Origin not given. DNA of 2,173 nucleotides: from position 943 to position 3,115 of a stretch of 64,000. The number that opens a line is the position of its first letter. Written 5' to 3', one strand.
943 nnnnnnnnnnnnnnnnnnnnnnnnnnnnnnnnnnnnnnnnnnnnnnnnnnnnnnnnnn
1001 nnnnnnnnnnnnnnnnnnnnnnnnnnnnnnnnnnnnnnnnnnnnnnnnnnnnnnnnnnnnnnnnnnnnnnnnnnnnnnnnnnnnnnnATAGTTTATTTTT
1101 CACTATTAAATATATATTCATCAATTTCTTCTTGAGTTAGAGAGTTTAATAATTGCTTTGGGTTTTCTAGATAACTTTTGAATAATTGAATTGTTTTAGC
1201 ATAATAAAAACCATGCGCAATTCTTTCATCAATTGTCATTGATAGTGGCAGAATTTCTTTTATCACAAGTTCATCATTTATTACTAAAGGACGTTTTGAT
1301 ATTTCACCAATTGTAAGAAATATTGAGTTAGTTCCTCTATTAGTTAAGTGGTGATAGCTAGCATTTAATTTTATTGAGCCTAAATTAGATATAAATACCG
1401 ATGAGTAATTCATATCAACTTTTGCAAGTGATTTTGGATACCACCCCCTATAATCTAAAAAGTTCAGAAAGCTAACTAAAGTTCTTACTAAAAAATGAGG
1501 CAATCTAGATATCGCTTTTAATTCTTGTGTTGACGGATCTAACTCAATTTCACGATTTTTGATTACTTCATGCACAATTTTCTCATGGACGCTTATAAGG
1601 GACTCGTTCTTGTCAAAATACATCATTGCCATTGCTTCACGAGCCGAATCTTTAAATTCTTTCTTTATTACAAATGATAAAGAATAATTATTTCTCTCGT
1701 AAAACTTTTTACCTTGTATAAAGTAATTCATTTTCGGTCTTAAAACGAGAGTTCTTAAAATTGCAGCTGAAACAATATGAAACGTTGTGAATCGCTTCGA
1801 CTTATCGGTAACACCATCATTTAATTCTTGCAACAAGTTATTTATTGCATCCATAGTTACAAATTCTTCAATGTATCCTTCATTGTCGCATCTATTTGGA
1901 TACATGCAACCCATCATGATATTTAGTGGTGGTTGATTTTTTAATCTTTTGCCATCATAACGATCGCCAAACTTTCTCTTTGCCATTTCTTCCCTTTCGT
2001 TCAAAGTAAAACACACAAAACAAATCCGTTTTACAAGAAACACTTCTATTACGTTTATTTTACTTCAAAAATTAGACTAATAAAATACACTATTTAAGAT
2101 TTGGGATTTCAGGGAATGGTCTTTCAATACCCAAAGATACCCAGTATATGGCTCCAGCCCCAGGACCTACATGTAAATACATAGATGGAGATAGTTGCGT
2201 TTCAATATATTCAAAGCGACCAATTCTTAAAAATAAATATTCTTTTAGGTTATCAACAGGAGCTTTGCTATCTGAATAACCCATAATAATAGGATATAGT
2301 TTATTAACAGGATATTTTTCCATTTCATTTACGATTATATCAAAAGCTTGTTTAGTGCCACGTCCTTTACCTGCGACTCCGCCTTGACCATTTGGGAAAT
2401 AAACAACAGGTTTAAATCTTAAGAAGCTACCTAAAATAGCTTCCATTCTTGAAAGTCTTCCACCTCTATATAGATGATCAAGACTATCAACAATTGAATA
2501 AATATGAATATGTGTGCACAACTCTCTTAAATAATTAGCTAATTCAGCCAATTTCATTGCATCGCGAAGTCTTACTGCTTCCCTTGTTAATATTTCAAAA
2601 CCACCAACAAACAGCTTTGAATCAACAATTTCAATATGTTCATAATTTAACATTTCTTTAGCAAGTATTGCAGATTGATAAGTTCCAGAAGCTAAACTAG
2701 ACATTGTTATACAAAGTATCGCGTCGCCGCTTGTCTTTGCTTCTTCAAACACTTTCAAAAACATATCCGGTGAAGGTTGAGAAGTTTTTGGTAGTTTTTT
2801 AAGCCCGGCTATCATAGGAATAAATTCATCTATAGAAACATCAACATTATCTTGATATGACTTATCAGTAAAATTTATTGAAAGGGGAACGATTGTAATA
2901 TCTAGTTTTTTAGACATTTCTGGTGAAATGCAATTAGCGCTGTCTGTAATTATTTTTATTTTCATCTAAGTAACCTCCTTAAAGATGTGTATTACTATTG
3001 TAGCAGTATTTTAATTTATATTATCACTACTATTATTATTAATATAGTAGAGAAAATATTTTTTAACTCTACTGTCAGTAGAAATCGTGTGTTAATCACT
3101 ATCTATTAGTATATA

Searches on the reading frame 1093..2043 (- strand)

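Call 41: search_protein_families(library=pfam, proteins=[window:1093-2043:-], max_evalue=0.00001)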
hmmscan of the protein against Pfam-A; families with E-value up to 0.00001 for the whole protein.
window:1093-2043:- (316 aa): 1 family
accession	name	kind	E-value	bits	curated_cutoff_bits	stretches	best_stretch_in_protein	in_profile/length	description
PF00198.28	2-oxoacid_dh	-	1.2e-17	64.6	23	1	205-299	139-231/232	2-oxoacid dehydrogenases acyltransferase (catalytic domain)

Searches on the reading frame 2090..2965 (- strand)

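Call 41: search_protein_families(library=pfam, proteins=[window:2090-2965:-], max_evalue=0.00001)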
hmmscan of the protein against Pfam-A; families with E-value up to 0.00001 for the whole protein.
window:2090-2965:- (291 aa): 1 family
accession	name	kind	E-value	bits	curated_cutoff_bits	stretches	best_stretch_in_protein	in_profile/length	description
PF02645.21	DegV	-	2.8e-68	230.7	27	1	2-276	1-278/280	Uncharacterised protein, DegV family COG1307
